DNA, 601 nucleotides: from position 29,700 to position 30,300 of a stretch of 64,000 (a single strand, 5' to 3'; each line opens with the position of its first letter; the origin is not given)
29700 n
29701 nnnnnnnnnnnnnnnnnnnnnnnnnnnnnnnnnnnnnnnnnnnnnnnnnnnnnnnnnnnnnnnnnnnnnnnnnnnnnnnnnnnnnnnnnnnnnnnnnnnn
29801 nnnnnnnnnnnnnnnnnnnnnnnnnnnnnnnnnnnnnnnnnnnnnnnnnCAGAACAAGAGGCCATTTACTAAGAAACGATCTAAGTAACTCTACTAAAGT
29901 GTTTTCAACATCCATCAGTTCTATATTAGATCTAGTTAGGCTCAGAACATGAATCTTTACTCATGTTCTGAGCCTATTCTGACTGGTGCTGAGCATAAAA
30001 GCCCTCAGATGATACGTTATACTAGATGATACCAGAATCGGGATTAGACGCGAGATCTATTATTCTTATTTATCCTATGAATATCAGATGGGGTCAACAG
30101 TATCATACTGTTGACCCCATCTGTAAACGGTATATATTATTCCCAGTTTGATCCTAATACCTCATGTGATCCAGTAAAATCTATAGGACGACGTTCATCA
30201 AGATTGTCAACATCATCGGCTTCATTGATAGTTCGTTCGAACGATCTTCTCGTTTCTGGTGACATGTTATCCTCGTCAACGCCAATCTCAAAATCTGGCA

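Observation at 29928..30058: Exact 131-bp AGATCT-bounded hairpin element recurring at gene ends (family C)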

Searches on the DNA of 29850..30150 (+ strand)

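Call 32: search_rna_families(source=window, start=29850, end=30150, threshold=evalue, max_evalue=10)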
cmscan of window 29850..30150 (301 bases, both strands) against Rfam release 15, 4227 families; matches with E-value up to 10: 12.
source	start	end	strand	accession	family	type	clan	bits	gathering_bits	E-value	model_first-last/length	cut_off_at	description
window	30089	30119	+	RF02097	mir-1662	Gene; miRNA;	-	23.6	85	0.016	1-66/66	no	mir-1662 microRNA precursor family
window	30054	30140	-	RF01434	S_pombe_snR3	Gene; snRNA; snoRNA; HACA-box;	CL00040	22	100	0.024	1-167/167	no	small nucleolar RNA snR3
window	29929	29983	-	RF04160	MIR868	Gene; miRNA;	-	18.4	200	0.24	1-194/194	no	MIR868 microRNA precursor family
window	29935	29979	+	RF00941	mir-434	Gene; miRNA;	-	18.2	100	0.63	1-81/81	no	mir-434 microRNA precursor family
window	30084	30124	-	RF03886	mir-1993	Gene; miRNA;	-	17.1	82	0.77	1-69/69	no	mir-1993 microRNA precursor family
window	30087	30122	-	RF03172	mir-6012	Gene; miRNA;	-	16.9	59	1.7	1-85/85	no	mir-6012 microRNA precursor family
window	30076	30136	-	RF02299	TtnuCD23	Gene; snRNA; snoRNA; CD-box;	-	16.5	70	7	1-72/72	no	Tetrahymena snoRNA TtnuCD23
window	29937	29976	+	RF03652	mir-2329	Gene; miRNA;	-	15.7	90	2.4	6-61/66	no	mir-2329 microRNA precursor family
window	29927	29984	+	RF03923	mir-964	Gene; miRNA;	-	15.4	100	3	1-90/90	no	mir-964 microRNA precursor family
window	29913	30012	-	RF01201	snR40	Gene; snRNA; snoRNA; CD-box;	CL00054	15.1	50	1.2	1-93/93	no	Small nucleolar RNA snR40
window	30080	30128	-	RF00341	snoZ39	Gene; snRNA; snoRNA; CD-box;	-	14.8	39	6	1-63/63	no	Small nucleolar RNA Z39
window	29945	29970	-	RF00180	REN-SRE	Cis-reg;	-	11.3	41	3.6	1-37/37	no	Renin stability regulatory element (REN-SRE)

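Call 77: build_rna_model(alignment_id=A5, structure=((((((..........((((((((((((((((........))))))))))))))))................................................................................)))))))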
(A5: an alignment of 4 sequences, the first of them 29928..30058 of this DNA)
Model R1 built from alignment A5 (4 sequences, 142 columns); structure: as given.
model positions 131; base pairs 22; branch points 0; effective number of sequences 1.73; information 0.59 bits per position. Calibrated on 0.2 Mb of random sequence (short: E-values are rough).
structure used (alignment columns):
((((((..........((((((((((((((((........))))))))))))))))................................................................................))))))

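Call 78: search_with_rna_model(model_id=R1, sources=[window, L002, L003, L004, L005, L007, L009, L010, L012, L013, L015, L019, L020], max_evalue=10)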
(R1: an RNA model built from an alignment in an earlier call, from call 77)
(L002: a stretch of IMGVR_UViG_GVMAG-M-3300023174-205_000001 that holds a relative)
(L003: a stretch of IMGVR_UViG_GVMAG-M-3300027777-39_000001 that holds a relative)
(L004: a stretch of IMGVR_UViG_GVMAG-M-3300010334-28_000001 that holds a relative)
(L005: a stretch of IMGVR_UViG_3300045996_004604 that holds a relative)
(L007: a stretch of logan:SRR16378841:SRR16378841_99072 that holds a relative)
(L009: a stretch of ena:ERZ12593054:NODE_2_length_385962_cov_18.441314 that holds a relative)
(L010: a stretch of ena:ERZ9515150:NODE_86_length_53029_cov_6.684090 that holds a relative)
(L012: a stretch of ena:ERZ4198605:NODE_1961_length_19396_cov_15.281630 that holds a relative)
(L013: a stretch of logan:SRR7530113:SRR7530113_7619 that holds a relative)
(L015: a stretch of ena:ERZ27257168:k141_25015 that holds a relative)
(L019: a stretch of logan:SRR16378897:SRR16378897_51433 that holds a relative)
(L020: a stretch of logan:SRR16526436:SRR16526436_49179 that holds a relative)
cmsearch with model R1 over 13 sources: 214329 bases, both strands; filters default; matches with E-value up to 10: 14.
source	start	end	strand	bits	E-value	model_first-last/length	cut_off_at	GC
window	60271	60401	+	151.6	8e-33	1-131/131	no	0.4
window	14891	15021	-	150.3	1.6e-32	1-131/131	no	0.44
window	29928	30058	+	146.6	1.2e-31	1-131/131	no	0.42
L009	11082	11220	-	108.2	1.5e-22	1-131/131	no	0.39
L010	11082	11220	-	102.1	4.2e-21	1-131/131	no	0.4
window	29930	29976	-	43.4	3.3e-07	10-56/131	no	0.38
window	14973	15019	+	40.6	1.6e-06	10-56/131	no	0.45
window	60273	60319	-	40.5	1.6e-06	10-56/131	no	0.38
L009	11165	11212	+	35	3.3e-05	10-57/131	no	0.48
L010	11165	11212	+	31.2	0.00026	10-57/131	no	0.5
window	14218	14346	+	21.8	0.045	1-131/131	no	0.43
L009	20485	20612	-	15.5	1.3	1-131/131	no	0.41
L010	20485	20612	-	15.5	1.3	1-131/131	no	0.41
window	30074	30124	-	14.5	2.3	10-59/131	no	0.43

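Call 80: search_with_rna_model(model_id=R1, source=L009, start=20300, end=20800, max_evalue=10, show_alignments=2)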
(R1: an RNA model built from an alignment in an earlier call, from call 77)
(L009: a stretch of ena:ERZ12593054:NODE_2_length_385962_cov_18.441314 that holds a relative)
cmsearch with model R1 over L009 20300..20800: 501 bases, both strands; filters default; matches with E-value up to 10: 1.
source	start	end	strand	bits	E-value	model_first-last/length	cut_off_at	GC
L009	20485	20612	-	15.5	0.0031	1-131/131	no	0.41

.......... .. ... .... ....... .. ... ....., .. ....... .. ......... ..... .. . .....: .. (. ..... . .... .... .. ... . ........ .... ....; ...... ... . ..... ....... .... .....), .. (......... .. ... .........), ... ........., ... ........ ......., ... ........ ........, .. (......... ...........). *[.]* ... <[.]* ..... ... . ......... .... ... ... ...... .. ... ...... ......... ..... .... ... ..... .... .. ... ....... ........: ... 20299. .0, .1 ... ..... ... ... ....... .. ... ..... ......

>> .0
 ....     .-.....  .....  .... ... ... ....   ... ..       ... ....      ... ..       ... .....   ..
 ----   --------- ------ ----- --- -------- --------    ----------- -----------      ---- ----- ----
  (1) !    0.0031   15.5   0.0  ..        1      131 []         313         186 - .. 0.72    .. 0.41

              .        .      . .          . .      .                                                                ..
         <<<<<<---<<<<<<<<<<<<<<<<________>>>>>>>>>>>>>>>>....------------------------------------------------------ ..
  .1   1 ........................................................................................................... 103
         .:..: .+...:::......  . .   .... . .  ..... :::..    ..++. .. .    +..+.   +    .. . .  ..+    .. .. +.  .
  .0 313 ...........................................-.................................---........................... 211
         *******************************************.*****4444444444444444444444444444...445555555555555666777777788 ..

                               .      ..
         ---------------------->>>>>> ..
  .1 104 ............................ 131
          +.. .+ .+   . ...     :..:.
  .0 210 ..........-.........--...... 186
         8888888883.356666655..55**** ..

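Call 87: search_with_rna_model(model_id=R1, sources=[window, L009], max_evalue=2, make_alignment=true)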
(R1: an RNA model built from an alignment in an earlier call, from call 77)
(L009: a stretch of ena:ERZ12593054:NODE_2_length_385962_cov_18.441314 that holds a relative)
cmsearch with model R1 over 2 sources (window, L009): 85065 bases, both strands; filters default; matches with E-value up to 2: 11.
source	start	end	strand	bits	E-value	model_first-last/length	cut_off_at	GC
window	60271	60401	+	151.6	3.2e-33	1-131/131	no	0.4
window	14891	15021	-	150.3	6.4e-33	1-131/131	no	0.44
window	29928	30058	+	146.6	4.8e-32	1-131/131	no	0.42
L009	11082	11220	-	108.2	5.9e-23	1-131/131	no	0.39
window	29930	29976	-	43.4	1.3e-07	10-56/131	no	0.38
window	14973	15019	+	40.6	6.2e-07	10-56/131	no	0.45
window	60273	60319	-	40.5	6.5e-07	10-56/131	no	0.38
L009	11165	11212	+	35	1.3e-05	10-57/131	no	0.48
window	14218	14346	+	21.8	0.018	1-131/131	no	0.43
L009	20485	20612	-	15.5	0.53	1-131/131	no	0.41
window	30074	30124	-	14.5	0.91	10-59/131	no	0.43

Alignment A7: 11 matches aligned to the model, 145 columns, each read 5' to 3' on its own strand. Consensus structure (alignment columns), stored with it:
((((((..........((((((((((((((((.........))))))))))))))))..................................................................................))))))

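Call 95: search_with_rna_model(model_id=R1, sources=[L022, L021, L014, L016, L017, L011, L008], max_evalue=10)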
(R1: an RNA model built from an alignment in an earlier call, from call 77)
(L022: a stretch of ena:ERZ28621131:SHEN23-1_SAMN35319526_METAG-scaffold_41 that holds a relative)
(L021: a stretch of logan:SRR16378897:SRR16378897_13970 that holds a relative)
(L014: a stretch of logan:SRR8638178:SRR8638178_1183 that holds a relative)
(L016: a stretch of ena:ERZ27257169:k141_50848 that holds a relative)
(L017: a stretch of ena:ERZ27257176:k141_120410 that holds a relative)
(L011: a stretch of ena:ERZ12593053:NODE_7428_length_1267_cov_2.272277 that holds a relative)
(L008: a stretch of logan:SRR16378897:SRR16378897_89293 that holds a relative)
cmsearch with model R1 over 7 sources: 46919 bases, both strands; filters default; matches with E-value up to 10: 3.
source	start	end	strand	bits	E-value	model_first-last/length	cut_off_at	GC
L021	1600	1707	-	103.4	4.5e-22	24-131/131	5'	0.4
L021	1682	1707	+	12.7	1.4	10-35/131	3'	0.38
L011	1242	1267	-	12.6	1.5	103-131/131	5'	0.42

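Call 98: search_with_rna_model(model_id=R1, sources=[L023, L024], max_evalue=10, filters=off)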
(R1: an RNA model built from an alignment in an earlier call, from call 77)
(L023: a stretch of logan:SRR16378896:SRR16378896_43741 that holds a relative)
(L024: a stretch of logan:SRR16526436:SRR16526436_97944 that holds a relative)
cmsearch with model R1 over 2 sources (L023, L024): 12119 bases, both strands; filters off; matches with E-value up to 10: 13.
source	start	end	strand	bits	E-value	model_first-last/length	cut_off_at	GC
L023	6435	6463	+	10.8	1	1-131/131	no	0.52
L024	1780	1808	+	10.8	1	1-131/131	no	0.52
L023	1737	1795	+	8.7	3.2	1-131/131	no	0.44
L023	1092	1162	-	8.5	3.6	1-131/131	no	0.44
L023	7972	8005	+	8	4.7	1-131/131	no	0.38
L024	3317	3350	+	8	4.7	1-131/131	no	0.38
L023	2579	2593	+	7.9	4.8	1-131/131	no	0.47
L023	7972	8005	-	7.6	5.7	1-131/131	no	0.38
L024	3317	3350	-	7.6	5.7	1-131/131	no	0.38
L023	7415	7440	-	7.4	6.5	1-131/131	no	0.54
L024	2760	2785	-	7.4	6.5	1-131/131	no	0.54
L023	2696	2736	+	7.2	7.3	1-131/131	no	0.63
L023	641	653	-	6.8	8.9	1-131/131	no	0.31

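Call 108: search_with_rna_model(model_id=R1, sources=[L025], max_evalue=10, filters=off, show_alignments=2)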
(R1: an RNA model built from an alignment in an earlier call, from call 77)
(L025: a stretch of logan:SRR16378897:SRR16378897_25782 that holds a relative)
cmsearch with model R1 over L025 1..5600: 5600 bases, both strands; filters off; matches with E-value up to 10: 9.
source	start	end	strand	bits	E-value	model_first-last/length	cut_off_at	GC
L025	5555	5584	+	9.3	1.1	1-131/131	no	0.57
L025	93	115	-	7.3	3.2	1-131/131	no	0.39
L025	5052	5073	+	7.3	3.2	1-131/131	no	0.45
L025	3034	3099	+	6.5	4.7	1-131/131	no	0.5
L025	1930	1957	+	6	6.4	1-131/131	no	0.46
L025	1952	1986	-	5.9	6.5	1-131/131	no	0.43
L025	3640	3662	+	5.8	7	1-131/131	no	0.7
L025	2097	2131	-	5.6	7.8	1-131/131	no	0.46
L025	3801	3825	-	5.3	9.6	1-131/131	no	0.52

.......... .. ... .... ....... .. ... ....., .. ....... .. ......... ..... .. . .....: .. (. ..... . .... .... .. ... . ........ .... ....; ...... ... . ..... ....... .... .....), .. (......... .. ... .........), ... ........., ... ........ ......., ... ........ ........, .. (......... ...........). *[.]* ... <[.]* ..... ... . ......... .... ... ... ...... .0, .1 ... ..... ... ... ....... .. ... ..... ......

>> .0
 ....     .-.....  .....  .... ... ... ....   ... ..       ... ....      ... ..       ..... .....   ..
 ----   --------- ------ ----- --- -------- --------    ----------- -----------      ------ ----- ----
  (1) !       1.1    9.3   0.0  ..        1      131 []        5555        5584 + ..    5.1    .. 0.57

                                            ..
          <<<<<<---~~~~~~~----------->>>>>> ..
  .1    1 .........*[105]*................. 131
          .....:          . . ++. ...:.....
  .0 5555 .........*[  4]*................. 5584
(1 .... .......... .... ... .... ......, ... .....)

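Call 122: build_rna_model(alignment_id=A2, structure=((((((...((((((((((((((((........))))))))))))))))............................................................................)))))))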
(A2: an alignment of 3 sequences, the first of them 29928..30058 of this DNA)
Model R2 built from alignment A2 (3 sequences, 131 columns); structure: as given.
model positions 131; base pairs 22; branch points 0; effective number of sequences 1.09; information 0.591 bits per position. Calibrated on 0.2 Mb of random sequence (short: E-values are rough).
structure used (alignment columns):
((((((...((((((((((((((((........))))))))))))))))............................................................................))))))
